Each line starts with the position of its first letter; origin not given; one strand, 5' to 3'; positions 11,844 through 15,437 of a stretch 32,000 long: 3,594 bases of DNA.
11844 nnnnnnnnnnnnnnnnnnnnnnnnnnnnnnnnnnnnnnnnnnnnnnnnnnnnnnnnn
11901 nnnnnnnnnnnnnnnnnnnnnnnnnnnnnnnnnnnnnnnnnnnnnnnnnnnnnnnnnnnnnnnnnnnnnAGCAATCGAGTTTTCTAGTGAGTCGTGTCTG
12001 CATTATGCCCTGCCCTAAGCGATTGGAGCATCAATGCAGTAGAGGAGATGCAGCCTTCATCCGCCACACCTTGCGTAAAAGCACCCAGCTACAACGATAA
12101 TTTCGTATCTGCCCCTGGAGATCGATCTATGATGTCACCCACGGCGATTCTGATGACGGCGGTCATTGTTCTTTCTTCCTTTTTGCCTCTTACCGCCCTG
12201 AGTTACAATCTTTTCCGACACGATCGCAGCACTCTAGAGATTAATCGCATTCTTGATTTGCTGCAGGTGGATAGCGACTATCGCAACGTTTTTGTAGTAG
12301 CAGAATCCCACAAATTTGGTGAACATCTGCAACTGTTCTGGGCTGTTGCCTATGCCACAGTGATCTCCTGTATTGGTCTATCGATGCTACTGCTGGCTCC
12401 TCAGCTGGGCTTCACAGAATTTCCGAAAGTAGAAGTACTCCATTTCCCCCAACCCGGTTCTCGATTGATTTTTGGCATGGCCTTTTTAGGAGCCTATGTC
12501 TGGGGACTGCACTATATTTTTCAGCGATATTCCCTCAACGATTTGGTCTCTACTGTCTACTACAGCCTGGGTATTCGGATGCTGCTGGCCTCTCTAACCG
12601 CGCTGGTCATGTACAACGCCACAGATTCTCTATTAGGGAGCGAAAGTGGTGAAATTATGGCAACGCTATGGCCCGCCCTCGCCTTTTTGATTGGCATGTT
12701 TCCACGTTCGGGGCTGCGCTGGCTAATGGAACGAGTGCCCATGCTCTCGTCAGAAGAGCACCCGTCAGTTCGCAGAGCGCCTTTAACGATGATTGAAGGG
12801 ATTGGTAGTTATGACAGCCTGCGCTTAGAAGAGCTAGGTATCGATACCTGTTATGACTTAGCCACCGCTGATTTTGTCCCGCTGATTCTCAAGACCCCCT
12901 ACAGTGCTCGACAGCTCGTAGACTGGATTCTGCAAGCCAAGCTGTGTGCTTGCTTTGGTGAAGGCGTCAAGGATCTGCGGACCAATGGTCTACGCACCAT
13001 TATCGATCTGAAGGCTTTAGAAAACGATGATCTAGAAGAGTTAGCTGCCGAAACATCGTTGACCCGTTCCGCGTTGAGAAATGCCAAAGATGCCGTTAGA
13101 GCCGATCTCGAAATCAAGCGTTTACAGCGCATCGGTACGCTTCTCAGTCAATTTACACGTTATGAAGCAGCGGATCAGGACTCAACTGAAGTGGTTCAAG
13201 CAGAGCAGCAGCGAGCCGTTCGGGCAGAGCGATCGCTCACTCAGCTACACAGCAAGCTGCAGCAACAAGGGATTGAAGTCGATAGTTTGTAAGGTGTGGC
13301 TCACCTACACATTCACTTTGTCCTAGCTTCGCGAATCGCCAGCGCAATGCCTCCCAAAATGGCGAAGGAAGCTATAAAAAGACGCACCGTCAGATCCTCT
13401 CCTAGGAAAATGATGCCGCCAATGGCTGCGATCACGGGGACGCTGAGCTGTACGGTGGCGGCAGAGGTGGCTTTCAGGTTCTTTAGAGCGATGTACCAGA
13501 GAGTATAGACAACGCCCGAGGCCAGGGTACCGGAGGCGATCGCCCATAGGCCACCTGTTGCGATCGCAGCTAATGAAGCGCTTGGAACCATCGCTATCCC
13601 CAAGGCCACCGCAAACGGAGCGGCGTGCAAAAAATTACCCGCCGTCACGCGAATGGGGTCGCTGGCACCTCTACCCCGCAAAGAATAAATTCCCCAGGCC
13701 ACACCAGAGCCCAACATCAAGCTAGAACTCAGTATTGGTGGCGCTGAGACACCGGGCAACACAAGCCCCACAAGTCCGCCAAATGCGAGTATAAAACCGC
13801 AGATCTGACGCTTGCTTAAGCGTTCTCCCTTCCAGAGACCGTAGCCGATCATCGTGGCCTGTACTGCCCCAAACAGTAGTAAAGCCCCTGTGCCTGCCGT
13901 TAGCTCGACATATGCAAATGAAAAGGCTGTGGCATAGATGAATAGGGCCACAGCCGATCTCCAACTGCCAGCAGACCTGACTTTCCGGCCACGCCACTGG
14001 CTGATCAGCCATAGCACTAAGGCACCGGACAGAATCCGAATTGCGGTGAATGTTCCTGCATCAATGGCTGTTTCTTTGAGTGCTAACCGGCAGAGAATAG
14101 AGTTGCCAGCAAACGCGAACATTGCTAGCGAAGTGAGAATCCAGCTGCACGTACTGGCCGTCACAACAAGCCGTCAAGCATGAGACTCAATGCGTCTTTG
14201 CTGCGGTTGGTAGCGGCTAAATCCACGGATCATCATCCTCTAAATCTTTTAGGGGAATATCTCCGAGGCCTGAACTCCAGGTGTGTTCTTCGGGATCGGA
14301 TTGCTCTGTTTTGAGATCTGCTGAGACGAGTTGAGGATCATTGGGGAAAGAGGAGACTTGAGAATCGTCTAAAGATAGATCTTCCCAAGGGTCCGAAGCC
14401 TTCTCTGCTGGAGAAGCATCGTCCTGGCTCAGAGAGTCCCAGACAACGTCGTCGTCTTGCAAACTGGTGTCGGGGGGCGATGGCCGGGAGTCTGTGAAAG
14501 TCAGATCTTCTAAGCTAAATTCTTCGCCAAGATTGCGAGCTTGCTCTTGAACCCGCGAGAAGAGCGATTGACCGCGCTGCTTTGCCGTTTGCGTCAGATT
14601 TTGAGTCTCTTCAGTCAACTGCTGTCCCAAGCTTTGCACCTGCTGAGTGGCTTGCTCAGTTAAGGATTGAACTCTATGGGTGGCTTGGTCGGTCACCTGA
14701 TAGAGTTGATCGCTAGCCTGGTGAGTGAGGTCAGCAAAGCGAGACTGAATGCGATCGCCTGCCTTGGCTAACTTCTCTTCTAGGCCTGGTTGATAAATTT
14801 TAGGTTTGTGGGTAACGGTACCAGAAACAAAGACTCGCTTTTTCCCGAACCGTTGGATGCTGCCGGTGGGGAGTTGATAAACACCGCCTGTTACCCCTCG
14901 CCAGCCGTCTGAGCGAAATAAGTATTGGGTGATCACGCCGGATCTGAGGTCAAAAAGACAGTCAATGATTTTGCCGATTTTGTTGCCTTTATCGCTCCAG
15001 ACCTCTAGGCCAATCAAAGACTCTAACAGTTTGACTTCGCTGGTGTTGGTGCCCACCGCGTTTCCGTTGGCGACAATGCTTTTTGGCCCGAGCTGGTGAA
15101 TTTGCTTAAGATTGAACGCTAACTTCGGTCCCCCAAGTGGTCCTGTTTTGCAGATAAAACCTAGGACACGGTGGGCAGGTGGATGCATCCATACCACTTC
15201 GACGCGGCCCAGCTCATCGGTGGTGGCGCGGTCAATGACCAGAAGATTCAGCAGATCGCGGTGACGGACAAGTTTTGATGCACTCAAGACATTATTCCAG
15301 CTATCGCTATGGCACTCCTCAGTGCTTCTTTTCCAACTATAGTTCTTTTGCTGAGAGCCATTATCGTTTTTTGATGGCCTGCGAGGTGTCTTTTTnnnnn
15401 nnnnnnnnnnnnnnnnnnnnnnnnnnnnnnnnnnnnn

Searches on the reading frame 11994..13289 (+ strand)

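Call 9: search_protein_families(library=pfam, proteins=[window:11994-13289:+], max_evalue=0.001)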
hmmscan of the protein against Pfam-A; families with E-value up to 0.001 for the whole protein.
window:11994-13289:+ (432 aa): 1 family
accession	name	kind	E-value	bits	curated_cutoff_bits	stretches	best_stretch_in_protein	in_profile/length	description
PF21794.3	RAD51D_N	-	0.00012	22.6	27.3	0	312-357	3-46/60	RAD51D, N-terminal domain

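Call 78: search_protein_families(library=padloc, proteins=[window:11994-13289:+], max_evalue=0.001)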
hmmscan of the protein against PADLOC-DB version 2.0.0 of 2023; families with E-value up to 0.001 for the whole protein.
window:11994-13289:+ (432 aa): 0 families

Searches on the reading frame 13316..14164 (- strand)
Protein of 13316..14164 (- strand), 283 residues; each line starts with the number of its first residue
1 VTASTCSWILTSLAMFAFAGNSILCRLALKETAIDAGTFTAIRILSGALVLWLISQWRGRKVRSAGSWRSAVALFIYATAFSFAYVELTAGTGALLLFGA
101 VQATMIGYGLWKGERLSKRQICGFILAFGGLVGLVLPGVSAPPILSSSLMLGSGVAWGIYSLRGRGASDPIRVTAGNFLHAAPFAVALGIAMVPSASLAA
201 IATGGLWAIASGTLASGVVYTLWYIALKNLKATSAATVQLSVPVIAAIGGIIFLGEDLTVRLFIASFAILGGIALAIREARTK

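Call 30: search_protein_families(library=pfam, proteins=[window:13316-14164:-], max_evalue=0.001)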
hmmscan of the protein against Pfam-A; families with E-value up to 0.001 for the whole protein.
window:13316-14164:- (283 aa): 1 family
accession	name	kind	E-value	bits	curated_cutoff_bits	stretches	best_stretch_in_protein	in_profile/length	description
PF00892.27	EamA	-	1e-23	84.5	28.2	2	149-277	6-134/135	EamA-like transporter family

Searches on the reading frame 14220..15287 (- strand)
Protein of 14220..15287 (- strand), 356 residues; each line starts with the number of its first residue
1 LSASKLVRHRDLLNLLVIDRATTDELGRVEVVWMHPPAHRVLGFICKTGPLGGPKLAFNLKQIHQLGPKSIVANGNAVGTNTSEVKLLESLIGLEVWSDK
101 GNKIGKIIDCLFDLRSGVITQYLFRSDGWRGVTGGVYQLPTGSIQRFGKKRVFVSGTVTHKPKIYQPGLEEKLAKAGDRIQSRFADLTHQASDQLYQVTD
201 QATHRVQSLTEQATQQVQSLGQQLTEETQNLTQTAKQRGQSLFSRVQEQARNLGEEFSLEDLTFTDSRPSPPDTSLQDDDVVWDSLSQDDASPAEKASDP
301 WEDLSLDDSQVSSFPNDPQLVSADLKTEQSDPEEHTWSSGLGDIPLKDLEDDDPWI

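Call 30: search_protein_families(library=pfam, proteins=[window:14220-15287:-], max_evalue=0.001)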
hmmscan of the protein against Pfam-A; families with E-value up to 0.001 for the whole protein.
window:14220-15287:- (356 aa): 3 families
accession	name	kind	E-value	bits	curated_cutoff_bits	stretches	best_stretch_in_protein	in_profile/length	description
PF05239.21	PRC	-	3.8e-12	46.5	21.2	1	87-155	5-72/78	PRC-barrel domain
PF01442.23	Apolipoprotein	-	1.2e-05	25.5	90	1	168-248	103-187/190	Apolipoprotein A1/A4/E domain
PF12732.12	YtxH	-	0.00038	21.3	37.5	0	175-223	21-69/71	YtxH-like protein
